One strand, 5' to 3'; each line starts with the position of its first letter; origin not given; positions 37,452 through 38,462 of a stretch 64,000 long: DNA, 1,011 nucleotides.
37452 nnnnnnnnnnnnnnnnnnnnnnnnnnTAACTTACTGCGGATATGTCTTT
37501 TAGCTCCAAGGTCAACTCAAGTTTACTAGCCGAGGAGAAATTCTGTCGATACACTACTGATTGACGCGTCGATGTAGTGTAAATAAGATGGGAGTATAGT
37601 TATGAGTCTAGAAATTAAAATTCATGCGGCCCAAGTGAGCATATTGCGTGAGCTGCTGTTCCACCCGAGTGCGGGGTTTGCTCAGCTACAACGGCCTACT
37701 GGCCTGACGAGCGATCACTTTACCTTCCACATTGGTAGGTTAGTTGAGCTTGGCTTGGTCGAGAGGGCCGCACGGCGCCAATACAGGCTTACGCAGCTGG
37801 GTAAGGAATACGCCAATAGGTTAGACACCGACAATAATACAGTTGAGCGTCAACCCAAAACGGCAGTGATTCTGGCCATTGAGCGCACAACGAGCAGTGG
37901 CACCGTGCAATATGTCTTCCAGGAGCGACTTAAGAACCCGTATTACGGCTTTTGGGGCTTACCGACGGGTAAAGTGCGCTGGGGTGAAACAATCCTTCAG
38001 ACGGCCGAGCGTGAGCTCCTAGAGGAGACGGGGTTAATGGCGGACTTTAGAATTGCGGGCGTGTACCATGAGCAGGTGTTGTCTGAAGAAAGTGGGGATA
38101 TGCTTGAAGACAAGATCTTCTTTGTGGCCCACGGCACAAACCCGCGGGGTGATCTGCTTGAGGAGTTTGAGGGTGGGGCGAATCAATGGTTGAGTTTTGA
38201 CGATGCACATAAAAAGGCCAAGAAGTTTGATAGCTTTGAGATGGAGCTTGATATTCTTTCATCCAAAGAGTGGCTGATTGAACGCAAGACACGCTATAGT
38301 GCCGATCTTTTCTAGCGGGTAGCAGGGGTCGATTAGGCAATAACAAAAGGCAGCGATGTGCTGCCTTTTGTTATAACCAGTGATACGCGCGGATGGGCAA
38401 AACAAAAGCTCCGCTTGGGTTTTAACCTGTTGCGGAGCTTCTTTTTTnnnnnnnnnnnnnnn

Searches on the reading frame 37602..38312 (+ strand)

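Call 17: search_protein_families(library=pfam, proteins=[window:37602-38312:+], max_evalue=1)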
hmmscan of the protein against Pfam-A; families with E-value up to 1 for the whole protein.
window:37602-38312:+ (237 aa): 8 families
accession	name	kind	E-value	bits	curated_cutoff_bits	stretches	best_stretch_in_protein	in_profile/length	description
PF00293.34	NUDIX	-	4.4e-14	53.1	21.1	1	101-207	16-123/134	NUDIX domain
PF25213.1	HVO_A0261_N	-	0.0021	18.3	35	1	28-84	29-84/86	HVO_A0261 N-terminal domain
PF24409.1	wHTH-PRTase_assc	-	0.03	14.8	27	1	27-86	15-70/83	wHTH-PRTase associated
PF01047.28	MarR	-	0.049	14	24.6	1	9-56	3-50/59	MarR family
PF14338.12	Mrr_N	-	0.066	13.8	29.5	1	38-71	52-85/87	Mrr N-terminal domain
PF14947.12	HTH_45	-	0.066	13.7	25.5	1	35-76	31-71/77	Winged helix-turn-helix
PF12840.13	HTH_20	-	0.072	13.5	27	1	26-55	21-50/51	Helix-turn-helix domain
PF12802.13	MarR_2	-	0.17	12.5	27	1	9-56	5-53/61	MarR family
